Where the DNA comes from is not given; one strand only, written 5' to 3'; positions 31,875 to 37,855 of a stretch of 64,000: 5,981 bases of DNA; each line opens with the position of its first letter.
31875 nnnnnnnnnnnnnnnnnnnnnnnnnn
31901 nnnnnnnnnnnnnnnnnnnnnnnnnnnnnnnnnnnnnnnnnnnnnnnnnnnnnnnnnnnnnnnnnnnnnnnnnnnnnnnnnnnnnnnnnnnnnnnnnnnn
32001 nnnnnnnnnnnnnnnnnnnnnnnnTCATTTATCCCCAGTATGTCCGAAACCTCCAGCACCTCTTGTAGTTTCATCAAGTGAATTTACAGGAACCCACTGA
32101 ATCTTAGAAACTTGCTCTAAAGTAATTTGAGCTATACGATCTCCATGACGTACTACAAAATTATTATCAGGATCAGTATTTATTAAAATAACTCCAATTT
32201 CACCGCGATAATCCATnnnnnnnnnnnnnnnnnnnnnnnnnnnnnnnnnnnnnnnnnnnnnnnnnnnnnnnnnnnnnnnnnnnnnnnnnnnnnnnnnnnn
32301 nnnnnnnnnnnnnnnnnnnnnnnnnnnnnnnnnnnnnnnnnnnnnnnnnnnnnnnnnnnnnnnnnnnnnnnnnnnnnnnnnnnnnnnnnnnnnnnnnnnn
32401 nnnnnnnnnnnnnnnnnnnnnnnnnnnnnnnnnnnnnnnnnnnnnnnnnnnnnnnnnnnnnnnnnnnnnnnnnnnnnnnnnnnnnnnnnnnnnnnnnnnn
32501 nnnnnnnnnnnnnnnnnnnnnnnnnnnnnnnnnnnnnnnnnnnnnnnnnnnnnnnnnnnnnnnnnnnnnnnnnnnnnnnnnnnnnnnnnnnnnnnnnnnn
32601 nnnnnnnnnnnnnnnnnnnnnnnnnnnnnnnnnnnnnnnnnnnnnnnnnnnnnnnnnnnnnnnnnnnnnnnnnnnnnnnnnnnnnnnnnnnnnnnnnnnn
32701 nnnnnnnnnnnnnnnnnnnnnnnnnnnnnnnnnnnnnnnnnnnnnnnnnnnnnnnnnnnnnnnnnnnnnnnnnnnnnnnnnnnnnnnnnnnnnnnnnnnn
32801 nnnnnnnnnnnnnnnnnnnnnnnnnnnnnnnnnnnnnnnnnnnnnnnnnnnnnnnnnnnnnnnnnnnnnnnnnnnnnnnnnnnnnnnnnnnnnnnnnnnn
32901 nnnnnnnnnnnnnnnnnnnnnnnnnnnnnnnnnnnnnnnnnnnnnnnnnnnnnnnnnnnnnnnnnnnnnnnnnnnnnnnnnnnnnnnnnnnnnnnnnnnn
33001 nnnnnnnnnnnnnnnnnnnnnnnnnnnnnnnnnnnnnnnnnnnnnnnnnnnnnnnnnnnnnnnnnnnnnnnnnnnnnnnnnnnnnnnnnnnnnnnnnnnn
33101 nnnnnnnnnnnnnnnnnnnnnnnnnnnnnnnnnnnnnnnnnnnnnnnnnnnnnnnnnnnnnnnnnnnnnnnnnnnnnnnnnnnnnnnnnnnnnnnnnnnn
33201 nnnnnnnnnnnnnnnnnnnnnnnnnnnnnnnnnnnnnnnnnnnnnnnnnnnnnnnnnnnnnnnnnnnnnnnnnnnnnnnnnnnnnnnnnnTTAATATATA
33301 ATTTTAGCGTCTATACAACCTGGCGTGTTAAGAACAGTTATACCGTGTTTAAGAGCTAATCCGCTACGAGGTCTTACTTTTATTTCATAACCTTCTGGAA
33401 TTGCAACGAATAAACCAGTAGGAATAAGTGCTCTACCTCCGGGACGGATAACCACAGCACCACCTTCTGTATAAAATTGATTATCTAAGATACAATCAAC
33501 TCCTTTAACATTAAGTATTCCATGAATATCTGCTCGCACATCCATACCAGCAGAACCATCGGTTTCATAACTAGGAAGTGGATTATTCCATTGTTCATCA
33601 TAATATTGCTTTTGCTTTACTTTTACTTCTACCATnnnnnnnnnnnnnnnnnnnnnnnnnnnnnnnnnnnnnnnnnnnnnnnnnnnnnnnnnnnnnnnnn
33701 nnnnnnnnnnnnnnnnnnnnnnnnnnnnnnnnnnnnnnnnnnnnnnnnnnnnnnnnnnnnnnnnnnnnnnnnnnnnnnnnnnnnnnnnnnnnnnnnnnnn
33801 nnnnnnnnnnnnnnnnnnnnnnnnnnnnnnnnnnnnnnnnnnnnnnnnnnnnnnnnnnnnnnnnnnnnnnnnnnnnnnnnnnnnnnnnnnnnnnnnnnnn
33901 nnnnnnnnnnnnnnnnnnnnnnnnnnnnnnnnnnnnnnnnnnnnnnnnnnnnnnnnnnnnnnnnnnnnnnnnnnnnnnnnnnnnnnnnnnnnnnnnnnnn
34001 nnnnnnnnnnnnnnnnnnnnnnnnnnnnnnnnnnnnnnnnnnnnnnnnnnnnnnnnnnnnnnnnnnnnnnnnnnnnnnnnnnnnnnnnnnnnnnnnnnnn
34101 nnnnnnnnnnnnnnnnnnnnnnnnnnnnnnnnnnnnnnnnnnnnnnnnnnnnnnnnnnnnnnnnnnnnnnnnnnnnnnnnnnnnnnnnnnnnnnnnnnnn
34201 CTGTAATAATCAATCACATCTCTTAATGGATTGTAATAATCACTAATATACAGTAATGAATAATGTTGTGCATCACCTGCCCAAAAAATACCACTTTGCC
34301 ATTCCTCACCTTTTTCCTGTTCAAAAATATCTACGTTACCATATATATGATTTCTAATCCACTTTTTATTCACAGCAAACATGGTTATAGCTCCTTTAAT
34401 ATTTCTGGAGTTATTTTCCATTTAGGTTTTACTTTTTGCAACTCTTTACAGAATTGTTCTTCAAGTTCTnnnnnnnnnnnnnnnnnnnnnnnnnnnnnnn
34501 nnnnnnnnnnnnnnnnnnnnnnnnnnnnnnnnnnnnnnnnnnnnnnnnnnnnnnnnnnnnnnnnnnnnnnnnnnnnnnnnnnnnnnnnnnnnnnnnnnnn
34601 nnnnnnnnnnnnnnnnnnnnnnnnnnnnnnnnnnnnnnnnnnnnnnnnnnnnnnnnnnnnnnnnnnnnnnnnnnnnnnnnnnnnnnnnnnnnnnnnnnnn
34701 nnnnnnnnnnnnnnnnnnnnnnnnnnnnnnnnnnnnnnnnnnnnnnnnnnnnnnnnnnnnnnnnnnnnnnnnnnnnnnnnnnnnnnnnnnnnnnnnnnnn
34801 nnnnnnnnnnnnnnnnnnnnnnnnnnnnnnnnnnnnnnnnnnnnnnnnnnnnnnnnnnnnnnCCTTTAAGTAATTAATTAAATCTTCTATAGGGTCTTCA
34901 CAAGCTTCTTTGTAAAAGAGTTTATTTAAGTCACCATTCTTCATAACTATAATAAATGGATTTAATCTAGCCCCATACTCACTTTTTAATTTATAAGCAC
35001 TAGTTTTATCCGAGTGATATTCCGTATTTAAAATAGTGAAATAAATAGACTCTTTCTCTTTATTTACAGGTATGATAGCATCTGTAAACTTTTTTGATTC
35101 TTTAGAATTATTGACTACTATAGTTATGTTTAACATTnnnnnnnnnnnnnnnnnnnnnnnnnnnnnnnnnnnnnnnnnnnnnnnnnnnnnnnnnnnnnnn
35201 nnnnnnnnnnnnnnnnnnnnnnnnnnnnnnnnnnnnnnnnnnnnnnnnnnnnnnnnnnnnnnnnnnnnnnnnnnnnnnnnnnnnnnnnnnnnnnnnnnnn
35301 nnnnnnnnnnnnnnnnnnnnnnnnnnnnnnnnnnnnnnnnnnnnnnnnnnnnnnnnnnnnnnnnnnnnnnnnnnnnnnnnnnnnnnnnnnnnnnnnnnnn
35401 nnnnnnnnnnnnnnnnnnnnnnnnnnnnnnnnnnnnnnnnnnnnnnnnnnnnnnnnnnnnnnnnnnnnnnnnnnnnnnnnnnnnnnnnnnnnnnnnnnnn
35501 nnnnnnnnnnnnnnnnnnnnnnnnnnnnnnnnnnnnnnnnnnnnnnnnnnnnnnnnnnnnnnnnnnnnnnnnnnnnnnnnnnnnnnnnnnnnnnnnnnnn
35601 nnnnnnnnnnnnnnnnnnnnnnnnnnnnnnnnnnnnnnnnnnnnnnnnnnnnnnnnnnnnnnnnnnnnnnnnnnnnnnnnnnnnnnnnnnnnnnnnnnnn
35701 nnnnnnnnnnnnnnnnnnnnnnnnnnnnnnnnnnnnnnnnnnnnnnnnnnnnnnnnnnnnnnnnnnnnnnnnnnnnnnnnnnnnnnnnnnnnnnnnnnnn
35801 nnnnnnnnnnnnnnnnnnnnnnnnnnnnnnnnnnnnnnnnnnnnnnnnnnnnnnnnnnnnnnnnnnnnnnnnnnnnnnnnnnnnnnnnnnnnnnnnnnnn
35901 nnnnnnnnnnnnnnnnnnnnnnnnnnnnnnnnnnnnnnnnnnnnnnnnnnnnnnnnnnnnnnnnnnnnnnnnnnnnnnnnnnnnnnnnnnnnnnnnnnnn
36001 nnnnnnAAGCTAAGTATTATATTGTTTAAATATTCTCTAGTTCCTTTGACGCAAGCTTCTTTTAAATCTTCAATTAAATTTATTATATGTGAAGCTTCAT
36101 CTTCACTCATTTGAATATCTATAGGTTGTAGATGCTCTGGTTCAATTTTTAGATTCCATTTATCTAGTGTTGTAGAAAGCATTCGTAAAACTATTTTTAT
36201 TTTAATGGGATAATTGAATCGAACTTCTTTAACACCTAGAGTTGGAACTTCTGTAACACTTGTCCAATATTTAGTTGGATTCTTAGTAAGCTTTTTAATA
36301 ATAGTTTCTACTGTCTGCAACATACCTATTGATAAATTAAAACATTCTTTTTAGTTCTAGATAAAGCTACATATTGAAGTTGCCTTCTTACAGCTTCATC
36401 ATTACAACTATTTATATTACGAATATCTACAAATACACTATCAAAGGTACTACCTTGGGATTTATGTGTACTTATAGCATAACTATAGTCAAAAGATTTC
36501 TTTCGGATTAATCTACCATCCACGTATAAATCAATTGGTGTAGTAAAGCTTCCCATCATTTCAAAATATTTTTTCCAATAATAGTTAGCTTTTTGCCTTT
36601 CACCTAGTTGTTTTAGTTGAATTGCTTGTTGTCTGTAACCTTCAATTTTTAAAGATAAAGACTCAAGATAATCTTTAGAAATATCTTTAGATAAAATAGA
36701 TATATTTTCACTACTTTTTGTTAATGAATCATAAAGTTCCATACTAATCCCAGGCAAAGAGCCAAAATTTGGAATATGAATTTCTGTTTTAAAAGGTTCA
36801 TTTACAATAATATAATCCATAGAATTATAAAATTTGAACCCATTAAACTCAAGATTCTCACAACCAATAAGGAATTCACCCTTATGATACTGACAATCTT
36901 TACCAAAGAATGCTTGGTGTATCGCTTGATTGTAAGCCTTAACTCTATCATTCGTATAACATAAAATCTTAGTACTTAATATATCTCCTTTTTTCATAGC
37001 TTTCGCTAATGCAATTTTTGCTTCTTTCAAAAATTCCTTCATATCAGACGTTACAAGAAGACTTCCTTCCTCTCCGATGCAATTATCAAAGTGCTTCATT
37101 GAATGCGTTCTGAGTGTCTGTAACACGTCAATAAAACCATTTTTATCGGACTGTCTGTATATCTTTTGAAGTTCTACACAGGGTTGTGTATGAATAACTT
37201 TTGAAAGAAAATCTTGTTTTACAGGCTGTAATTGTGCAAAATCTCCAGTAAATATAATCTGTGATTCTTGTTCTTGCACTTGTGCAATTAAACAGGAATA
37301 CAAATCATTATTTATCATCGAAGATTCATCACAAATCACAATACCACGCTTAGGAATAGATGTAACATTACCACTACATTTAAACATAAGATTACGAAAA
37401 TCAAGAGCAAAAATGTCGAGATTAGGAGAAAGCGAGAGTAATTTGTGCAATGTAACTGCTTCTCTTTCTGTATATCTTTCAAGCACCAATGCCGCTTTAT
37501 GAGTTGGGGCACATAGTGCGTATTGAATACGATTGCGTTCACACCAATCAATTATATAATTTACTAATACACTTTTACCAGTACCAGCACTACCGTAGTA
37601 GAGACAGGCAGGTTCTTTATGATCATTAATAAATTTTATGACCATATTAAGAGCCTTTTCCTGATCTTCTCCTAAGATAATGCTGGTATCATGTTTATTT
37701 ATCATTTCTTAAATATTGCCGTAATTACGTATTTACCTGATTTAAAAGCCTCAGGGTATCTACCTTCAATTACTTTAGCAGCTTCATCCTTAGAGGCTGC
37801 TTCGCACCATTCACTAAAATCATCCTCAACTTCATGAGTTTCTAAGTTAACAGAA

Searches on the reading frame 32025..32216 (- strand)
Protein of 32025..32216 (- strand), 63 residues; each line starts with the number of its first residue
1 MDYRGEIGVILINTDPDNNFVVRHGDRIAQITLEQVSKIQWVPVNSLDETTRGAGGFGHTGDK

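Call 4: search_protein_families(library=pfam, proteins=[window:32025-32216:-], max_evalue=0.01)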
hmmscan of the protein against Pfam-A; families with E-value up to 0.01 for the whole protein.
window:32025-32216:- (63 aa): 1 family
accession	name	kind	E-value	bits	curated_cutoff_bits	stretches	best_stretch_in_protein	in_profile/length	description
PF00692.24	dUTPase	-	6.4e-13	49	22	1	2-61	71-129/129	dUTPase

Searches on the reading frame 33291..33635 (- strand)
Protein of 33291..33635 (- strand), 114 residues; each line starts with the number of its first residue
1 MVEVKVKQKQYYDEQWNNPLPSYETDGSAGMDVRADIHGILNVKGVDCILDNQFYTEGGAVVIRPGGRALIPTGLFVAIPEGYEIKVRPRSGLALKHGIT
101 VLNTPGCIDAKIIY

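Call 4: search_protein_families(library=pfam, proteins=[window:33291-33635:-], max_evalue=0.01)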
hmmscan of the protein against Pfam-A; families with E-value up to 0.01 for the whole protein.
window:33291-33635:- (114 aa): 1 family
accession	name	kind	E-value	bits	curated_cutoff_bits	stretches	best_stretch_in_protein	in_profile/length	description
PF00692.24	dUTPase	-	5.8e-07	29.8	22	1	61-110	24-70/129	dUTPase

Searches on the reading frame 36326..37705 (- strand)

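Call 27: search_protein_families(library=pfam, proteins=[window:36326-37705:-], max_evalue=0.001)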
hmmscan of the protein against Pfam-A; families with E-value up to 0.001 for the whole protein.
window:36326-37705:- (459 aa): 7 families
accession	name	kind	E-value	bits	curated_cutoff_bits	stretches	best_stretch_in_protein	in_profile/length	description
PF13604.12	AAA_30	-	1.6e-23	83.8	27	1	29-201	16-171/191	AAA domain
PF13245.12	AAA_19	-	2.2e-20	73.7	25.1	1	29-162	9-132/134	AAA domain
PF05970.20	PIF1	-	1.3e-10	41.7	25.9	1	11-165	2-158/223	PIF1-like helicase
PF13538.12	UvrD_C_2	-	6.3e-10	39.2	27.4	1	407-457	1-51/52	UvrD-like helicase C-terminal domain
PF01443.25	Viral_helicase1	-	3e-05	24.4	21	1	410-458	179-227/228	Viral superfamily 1 RNA helicase core domain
PF24883.2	NPHP3_N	-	0.00036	21.2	24.8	0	28-63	18-56/164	Nephrocystin 3, N-terminal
PF09848.15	SLFN-g3_helicase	-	0.0009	19.1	24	0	34-227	4-204/354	Schlafen group 3, DNA/RNA helicase domain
